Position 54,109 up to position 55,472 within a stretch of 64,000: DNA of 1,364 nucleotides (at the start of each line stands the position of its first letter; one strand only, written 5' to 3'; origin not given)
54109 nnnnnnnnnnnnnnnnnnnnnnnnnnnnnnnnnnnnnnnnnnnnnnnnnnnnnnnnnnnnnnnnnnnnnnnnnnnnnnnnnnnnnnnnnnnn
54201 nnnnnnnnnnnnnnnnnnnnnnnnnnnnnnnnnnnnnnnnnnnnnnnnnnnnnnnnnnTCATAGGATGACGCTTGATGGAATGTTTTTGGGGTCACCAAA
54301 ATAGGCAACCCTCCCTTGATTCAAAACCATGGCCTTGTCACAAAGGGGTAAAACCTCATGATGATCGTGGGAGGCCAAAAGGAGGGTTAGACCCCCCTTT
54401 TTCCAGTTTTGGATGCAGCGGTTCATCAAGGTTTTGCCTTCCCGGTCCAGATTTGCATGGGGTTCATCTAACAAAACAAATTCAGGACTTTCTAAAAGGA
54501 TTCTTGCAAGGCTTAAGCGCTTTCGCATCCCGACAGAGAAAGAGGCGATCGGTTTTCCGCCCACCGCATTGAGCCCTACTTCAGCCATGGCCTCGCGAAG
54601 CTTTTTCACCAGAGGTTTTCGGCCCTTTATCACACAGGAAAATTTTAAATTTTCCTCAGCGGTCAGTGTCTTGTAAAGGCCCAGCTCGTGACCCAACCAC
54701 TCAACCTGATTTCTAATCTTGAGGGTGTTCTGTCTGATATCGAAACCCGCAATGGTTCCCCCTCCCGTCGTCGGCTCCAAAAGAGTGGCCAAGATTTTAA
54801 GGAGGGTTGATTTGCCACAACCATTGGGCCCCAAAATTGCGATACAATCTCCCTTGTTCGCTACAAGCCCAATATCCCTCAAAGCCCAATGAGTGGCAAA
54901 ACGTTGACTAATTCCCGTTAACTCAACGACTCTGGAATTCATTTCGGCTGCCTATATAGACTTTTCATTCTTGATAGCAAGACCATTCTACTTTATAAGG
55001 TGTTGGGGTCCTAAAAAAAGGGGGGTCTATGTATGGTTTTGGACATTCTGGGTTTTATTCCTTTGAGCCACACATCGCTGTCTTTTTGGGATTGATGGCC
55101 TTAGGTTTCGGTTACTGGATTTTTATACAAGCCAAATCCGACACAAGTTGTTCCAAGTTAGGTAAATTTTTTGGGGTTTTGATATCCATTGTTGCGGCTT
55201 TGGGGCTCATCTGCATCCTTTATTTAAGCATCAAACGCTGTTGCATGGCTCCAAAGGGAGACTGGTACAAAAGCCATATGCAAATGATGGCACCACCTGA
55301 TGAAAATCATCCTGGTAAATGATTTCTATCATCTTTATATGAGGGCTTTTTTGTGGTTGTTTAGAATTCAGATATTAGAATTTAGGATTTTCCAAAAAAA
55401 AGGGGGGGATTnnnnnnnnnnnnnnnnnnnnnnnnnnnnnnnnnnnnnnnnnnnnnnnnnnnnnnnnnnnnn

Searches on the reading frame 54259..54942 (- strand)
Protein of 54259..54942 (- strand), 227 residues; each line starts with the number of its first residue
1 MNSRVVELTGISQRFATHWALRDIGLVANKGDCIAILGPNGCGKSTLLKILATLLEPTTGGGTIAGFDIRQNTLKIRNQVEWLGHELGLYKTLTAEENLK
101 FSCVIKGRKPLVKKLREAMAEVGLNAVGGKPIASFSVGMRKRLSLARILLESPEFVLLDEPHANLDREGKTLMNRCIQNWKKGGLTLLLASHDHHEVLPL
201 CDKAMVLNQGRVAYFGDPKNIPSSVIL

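Call 3: search_protein_families(library=pfam, proteins=[window:54259-54942:-], max_evalue=0.1)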
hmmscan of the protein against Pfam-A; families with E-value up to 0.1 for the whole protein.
window:54259-54942:- (227 aa): 23 families
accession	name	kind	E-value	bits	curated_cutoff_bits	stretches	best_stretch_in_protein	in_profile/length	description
PF00005.33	ABC_tran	-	5.3e-29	102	25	1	21-162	1-136/137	ABC transporter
PF13304.12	AAA_21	-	7.4e-08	33.2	27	1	34-57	2-25/304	AAA domain, putative AbiEii toxin, Type IV TA system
PF13555.12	AAA_29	-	0.00025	21.2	27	1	30-59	22-50/61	P-loop containing region of AAA domain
PF02463.25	SMC_N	-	0.00046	20.1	40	0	33-49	26-42/220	RecF/RecN/SMC N terminal domain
PF13401.12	AAA_22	-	0.00066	20.4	27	1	32-89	6-60/130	AAA domain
PF13476.12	AAA_23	-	0.0011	20.1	27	1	33-55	21-43/201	AAA domain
PF13238.12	AAA_18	-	0.0014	19.5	29.4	1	34-86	1-50/128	AAA domain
PF13175.12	AAA_15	-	0.0022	18.1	32.1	1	34-87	26-83/374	AAA ATPase domain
PF03215.21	Rad17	-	0.0023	18.3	23.8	1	31-56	45-70/186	Rad17 P-loop domain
PF25199.1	nSTAND_NTPase5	-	0.0062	16.8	34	0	29-60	39-69/145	Novel STAND NTPase 5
PF05729.18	NACHT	-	0.0088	16.3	26.7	1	33-55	2-24/167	NACHT domain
PF01637.24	ATPase_2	-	0.009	16.3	33.2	1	20-55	7-44/225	ATPase domain predominantly from Archaea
PF13521.12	AAA_28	-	0.0092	16.6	27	1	34-54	2-22/164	AAA domain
PF13191.12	AAA_16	-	0.022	15.7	32.6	1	31-62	24-54/167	AAA ATPase domain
PF00004.35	AAA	-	0.025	15.4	21.2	1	36-56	3-23/131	ATPase family associated with various cellular activities (AAA)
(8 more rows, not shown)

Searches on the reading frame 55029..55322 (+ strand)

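Call 3: search_protein_families(library=pfam, proteins=[window:55029-55322:+], max_evalue=0.1)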
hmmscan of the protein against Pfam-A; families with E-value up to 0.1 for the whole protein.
window:55029-55322:+ (97 aa): 1 family
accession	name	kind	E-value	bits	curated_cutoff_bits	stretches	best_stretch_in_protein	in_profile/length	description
PF06454.17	THH1_TOM1-3_dom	-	0.037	13.9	25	1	25-78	137-193/273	THH1/TOM1/TOM3 domain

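Call 4: search_protein_families(library=ncbifam, proteins=[window:55029-55322:+], max_evalue=0.1)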
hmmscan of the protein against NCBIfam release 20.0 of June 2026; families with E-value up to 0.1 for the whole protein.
window:55029-55322:+ (97 aa): 2 families
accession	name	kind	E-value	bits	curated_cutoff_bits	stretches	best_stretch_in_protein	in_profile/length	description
NF047374.1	CD_typeI_toxin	equivalog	0.01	16.2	60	1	48-81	6-41/51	type I toxin-antitoxin system toxin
NF006750.0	PRK09272.1-3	equivalog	0.035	14.5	101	1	23-70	37-82/112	hypothetical protein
